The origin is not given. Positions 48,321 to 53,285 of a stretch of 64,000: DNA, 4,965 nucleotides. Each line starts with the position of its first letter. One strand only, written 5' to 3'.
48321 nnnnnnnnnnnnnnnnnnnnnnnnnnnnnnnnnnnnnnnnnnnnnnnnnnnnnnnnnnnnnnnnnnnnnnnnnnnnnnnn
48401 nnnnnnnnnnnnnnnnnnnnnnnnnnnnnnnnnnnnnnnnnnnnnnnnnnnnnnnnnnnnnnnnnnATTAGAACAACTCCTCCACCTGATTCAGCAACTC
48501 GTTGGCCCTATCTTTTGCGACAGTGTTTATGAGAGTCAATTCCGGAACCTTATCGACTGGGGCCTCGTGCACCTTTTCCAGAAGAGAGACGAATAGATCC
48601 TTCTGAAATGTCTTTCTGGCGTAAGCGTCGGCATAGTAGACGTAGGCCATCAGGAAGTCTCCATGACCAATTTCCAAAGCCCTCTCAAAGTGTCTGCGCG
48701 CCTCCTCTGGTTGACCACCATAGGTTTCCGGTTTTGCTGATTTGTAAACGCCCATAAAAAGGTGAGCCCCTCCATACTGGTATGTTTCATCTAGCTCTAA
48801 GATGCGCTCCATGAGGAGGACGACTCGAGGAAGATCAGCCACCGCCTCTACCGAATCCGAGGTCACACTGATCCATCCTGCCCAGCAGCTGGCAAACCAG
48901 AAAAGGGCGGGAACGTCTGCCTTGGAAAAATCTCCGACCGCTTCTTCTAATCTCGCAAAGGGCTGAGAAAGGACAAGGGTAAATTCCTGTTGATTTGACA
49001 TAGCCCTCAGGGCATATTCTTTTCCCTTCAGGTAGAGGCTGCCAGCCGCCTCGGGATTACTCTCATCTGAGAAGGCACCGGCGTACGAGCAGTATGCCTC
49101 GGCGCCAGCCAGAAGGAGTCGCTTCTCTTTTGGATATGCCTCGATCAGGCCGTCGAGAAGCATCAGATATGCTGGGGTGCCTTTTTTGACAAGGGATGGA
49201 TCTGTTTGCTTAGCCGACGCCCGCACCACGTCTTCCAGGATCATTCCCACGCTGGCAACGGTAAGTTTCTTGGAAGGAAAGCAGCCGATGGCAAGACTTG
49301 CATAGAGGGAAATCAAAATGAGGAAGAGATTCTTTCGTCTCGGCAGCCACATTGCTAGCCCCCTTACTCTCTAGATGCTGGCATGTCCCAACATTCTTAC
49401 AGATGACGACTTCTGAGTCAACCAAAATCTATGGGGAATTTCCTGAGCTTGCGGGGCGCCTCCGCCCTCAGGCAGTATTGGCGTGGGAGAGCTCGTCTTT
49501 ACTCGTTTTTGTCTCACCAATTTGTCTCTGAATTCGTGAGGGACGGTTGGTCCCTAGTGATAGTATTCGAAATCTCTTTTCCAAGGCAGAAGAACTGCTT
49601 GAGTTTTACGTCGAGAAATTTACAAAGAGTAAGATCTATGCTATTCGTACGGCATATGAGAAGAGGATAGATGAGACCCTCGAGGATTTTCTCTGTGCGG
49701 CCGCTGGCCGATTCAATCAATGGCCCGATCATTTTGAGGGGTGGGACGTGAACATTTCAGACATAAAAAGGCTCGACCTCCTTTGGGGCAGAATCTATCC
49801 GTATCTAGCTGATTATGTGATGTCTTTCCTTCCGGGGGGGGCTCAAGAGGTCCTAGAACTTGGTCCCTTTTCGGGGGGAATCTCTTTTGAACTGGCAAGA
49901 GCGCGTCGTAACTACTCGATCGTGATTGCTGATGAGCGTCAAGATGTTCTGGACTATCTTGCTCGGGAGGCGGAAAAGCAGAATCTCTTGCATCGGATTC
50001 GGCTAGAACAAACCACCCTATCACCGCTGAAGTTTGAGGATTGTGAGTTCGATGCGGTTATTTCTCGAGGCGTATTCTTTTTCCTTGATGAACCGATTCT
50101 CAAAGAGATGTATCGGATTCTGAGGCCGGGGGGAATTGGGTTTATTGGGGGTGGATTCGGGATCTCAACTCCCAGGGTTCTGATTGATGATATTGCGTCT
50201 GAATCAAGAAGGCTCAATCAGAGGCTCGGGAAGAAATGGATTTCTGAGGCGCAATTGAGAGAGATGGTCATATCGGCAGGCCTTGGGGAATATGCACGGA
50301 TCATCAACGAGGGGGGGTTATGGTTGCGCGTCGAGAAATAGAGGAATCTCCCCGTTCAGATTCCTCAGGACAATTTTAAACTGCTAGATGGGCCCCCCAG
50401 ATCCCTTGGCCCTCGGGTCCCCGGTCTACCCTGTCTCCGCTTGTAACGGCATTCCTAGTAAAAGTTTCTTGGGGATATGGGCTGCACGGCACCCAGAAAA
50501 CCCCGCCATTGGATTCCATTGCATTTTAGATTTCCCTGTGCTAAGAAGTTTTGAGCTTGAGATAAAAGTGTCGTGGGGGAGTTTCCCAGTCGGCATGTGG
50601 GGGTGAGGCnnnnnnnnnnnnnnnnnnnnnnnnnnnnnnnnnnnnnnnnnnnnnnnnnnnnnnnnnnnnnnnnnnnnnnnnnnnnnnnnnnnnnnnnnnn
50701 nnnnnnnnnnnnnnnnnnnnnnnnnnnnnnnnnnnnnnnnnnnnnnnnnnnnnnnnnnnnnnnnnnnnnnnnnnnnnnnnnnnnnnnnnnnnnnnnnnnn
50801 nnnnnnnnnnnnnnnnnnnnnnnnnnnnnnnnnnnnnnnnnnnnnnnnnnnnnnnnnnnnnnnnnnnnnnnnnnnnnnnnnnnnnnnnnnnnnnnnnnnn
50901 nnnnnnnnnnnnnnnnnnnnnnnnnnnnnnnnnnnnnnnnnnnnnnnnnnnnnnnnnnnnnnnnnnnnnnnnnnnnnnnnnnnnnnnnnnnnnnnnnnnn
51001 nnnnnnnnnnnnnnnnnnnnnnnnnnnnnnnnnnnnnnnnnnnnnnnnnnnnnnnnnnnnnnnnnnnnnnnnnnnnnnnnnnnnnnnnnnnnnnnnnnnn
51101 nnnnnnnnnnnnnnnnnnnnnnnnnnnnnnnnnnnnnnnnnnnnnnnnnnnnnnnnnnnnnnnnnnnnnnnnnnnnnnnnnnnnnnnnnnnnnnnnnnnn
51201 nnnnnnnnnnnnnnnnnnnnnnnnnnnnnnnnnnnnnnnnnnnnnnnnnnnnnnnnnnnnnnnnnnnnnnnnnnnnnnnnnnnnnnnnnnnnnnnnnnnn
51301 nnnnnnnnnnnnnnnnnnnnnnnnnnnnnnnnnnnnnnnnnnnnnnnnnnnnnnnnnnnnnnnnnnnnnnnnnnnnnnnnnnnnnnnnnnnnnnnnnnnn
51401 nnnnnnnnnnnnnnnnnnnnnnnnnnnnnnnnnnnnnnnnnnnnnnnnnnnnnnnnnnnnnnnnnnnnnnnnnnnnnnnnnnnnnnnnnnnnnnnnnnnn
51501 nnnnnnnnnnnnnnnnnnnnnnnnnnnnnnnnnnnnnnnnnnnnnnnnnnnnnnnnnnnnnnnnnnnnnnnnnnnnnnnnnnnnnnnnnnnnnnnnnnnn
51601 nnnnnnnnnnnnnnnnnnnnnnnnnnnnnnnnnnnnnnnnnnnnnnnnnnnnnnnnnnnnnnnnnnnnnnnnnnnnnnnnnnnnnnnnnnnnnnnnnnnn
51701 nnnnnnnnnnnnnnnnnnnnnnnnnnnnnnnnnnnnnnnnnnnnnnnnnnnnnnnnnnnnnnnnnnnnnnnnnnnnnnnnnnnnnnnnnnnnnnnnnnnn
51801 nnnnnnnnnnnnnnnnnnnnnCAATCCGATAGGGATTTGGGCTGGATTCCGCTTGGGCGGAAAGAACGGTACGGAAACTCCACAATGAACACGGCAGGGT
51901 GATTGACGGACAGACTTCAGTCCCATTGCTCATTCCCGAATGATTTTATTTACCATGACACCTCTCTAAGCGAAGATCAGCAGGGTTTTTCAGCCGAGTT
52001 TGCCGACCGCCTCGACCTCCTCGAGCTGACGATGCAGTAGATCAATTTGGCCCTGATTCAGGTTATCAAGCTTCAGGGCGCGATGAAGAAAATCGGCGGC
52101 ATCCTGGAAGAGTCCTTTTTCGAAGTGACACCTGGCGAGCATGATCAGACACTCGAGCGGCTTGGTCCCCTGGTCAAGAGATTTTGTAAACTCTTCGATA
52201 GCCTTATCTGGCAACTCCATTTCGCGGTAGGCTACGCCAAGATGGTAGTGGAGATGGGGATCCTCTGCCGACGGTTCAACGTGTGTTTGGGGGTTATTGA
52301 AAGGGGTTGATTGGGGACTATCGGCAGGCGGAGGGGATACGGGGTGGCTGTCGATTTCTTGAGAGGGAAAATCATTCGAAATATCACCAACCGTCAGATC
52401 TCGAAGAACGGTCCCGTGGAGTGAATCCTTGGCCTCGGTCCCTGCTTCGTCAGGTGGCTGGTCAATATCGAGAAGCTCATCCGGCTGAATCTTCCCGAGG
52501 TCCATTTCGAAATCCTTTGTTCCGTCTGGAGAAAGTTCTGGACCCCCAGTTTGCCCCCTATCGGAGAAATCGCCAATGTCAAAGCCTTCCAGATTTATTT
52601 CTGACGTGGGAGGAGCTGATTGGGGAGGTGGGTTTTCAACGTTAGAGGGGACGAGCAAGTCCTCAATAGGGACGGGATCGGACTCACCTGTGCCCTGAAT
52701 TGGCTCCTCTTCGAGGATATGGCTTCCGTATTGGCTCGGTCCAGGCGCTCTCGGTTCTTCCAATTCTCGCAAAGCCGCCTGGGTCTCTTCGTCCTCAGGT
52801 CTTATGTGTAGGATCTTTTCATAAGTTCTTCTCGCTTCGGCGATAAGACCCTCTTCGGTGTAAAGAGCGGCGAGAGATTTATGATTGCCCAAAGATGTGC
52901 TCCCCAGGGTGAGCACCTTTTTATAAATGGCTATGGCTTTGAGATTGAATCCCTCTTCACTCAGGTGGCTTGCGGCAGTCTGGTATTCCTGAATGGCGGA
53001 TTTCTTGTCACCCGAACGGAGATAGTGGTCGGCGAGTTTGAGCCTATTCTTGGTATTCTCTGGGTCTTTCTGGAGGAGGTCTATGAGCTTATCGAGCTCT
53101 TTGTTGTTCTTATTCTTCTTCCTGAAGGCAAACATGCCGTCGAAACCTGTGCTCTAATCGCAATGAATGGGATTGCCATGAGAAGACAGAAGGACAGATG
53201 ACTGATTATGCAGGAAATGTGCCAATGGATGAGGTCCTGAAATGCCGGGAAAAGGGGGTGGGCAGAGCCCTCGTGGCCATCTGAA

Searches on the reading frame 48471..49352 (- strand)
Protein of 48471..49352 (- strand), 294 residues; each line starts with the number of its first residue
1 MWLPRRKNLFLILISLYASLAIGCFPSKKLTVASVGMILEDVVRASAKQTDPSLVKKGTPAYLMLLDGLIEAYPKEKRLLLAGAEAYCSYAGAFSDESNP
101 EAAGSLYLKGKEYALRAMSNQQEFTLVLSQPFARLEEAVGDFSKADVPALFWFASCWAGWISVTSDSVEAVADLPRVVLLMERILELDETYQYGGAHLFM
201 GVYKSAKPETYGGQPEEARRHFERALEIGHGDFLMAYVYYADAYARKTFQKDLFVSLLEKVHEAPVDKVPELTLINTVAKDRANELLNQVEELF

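Call 19: search_protein_families(library=pfam, proteins=[window:48471-49352:-], max_evalue=0.0001)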
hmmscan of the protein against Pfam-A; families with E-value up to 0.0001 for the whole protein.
window:48471-49352:- (294 aa): 1 family
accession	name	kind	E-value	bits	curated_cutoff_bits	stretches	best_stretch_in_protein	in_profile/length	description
PF16811.11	TAtT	-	1.6e-77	260.8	26.5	1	49-294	2-263/263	TRAP transporter T-component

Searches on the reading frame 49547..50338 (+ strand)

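Call 19: search_protein_families(library=pfam, proteins=[window:49547-50338:+], max_evalue=0.0001)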
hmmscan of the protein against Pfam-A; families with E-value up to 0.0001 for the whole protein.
window:49547-50338:+ (264 aa): 5 families
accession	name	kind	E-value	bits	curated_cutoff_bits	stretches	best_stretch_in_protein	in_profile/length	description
PF13649.12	Methyltransf_25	-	4.7e-13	50.1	27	1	102-196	1-97/97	Methyltransferase domain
PF08241.18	Methyltransf_11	-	7.1e-12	46.3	21.2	1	103-199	1-94/95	Methyltransferase domain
PF13847.12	Methyltransf_31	-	9.2e-08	32.3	27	1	100-197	5-106/145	Methyltransferase domain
PF01209.24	Ubie_methyltran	-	8.6e-07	29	20.1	1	100-197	49-148/233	ubiE/COQ5 methyltransferase family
PF08242.18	Methyltransf_12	-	1.3e-06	29.5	30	1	103-197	1-97/98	Methyltransferase domain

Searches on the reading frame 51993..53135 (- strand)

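Call 44: search_protein_families(library=pfam, proteins=[window:51993-53135:-], max_evalue=0.0001)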
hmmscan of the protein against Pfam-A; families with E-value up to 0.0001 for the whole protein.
window:51993-53135:- (381 aa): 11 families
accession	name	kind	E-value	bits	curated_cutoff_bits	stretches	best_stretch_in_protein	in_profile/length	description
PF14559.12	TPR_19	-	5.1e-17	62.4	25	0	309-360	7-58/68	Tetratricopeptide repeat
PF07719.23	TPR_2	-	7.8e-16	57.3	27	0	328-358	2-32/34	Tetratricopeptide repeat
PF00515.34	TPR_1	-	3.1e-13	49.4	27.8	0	296-320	4-28/34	Tetratricopeptide repeat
PF13428.12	TPR_14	-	6.2e-11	42.3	23.5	0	86-121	5-40/44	Tetratricopeptide repeat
PF13424.12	TPR_12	-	1.5e-10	41.5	30.1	1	296-357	6-75/77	Tetratricopeptide repeat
PF13181.12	TPR_8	-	1.9e-10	40.5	25.7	0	294-320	2-28/34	Tetratricopeptide repeat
PF13432.12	TPR_16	-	4.5e-09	37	32.7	0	299-357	3-61/65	Tetratricopeptide repeat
PF12895.13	ANAPC3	-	4.6e-09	36.9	27.2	0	292-352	22-81/82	Anaphase-promoting complex, cyclosome, subunit 3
PF13174.12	TPR_6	-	1.1e-06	29.3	26.3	0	329-355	2-28/33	Tetratricopeptide repeat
PF13176.12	TPR_7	-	2.2e-06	27.8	27.9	0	330-358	2-32/36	Tetratricopeptide repeat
PF23914.1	TPR_CcmH_CycH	-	1.7e-05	25.1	42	0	8-60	101-153/158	Cytochrome c-type biogenesis protein H TPR domain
